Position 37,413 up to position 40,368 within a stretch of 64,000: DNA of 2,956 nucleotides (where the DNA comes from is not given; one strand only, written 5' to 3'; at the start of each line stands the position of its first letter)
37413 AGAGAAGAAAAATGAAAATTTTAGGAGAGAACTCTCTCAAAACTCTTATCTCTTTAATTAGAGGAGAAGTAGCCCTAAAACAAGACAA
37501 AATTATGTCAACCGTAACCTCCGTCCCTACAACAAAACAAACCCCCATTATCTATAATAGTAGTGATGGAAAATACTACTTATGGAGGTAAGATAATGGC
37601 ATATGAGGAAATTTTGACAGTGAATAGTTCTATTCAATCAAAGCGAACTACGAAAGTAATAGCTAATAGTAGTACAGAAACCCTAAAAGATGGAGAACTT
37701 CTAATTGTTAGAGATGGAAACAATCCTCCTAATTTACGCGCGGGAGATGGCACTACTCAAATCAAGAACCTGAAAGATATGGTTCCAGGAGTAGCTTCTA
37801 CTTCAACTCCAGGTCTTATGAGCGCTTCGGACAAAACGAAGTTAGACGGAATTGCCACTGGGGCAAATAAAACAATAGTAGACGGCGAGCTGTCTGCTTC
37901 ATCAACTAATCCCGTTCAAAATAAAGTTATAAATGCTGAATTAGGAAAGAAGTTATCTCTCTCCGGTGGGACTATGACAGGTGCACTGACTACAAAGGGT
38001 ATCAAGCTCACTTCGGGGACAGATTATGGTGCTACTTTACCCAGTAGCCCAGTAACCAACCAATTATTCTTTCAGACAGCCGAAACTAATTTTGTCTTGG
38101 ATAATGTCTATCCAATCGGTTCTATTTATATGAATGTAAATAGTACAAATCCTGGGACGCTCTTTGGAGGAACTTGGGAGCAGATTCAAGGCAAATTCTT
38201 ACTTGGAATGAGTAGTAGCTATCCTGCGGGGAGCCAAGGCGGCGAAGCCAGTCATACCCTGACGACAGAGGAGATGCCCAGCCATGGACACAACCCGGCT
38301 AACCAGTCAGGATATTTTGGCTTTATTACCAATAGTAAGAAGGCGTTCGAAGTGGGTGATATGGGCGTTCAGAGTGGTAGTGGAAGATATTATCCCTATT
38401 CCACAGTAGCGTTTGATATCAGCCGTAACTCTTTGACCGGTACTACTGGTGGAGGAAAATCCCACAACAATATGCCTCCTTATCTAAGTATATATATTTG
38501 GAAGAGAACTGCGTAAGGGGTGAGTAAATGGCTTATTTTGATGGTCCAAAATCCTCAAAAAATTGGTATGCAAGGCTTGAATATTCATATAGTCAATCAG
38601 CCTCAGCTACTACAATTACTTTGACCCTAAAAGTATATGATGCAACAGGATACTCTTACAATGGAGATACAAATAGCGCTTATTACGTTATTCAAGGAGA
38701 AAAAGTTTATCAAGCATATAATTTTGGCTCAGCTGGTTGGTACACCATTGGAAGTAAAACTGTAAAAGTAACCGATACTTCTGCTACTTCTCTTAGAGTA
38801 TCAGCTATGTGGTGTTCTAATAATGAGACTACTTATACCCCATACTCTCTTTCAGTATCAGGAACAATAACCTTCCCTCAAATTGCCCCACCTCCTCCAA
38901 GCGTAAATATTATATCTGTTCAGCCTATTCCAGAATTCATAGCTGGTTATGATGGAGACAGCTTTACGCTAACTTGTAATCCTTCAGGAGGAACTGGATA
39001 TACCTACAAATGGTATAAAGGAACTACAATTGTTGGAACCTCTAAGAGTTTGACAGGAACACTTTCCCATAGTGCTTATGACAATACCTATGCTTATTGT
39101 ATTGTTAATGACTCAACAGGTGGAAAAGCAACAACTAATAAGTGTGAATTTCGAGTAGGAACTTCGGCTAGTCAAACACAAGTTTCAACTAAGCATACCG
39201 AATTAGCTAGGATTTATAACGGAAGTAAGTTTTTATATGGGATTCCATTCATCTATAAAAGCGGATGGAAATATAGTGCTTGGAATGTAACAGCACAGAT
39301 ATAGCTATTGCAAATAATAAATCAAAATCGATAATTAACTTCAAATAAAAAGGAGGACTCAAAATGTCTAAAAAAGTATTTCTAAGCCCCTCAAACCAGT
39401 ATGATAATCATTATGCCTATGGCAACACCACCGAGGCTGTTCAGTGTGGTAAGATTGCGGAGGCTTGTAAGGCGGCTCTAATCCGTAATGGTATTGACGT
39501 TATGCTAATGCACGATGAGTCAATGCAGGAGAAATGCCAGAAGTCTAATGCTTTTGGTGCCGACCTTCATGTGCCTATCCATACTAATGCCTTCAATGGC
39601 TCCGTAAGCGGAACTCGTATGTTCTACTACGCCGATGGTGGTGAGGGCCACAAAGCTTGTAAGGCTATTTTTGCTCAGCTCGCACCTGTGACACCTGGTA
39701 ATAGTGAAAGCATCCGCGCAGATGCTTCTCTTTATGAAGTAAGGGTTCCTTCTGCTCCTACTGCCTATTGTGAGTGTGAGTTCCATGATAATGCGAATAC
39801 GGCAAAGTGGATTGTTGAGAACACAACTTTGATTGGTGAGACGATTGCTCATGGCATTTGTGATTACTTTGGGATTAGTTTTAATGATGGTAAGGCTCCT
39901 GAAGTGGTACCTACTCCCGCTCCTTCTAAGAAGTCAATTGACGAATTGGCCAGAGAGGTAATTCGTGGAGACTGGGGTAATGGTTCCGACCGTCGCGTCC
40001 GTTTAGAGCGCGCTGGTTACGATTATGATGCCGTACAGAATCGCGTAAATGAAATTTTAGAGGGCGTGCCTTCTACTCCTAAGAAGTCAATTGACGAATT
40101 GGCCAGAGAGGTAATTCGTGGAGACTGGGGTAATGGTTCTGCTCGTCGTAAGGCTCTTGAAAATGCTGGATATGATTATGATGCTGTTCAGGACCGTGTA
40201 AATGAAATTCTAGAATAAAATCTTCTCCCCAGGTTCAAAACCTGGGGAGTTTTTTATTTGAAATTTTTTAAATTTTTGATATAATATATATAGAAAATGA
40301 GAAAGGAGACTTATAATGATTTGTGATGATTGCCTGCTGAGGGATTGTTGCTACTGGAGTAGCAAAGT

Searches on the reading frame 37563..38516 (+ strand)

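Call 81: search_protein_families(library=pfam, max_evalue=0.001, proteins=[window:37563-38516:+])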
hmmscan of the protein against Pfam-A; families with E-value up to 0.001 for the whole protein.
window:37563-38516:+ (317 aa): 1 family
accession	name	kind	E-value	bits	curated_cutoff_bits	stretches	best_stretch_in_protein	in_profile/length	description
PF21939.1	Gp10_C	-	3.1e-22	80.4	27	1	179-316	2-139/139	Baseplate structural protein Gp10, C-terminal domain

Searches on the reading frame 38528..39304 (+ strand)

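Call 81: search_protein_families(library=pfam, max_evalue=0.001, proteins=[window:38528-39304:+])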
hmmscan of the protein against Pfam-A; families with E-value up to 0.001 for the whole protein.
window:38528-39304:+ (258 aa): 2 families
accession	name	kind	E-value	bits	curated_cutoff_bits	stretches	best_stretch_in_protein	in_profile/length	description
PF13895.12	Ig_2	-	5.7e-06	26.9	27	1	141-200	12-70/79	Immunoglobulin domain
PF13927.12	Ig_3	-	0.00091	20.1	30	0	129-178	4-58/78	Immunoglobulin domain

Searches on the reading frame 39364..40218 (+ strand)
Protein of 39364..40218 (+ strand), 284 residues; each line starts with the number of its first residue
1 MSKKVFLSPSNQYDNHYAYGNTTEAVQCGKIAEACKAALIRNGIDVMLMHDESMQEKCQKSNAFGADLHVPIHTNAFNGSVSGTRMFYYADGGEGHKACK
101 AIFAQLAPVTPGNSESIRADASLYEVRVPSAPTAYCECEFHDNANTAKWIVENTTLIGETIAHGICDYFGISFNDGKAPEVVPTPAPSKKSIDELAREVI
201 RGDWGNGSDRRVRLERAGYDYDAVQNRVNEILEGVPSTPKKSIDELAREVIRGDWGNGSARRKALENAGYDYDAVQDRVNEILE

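Call 81: search_protein_families(library=pfam, max_evalue=0.001, proteins=[window:39364-40218:+])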
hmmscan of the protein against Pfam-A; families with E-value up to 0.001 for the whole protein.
window:39364-40218:+ (284 aa): 2 families
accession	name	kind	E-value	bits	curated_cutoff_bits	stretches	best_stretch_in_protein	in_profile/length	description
PF08230.16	CW_7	-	2.7e-43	145.9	25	2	193-232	1-40/40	CW_7 repeat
PF01520.23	Amidase_3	-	3.9e-16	60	27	1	20-166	18-173/174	N-acetylmuramoyl-L-alanine amidase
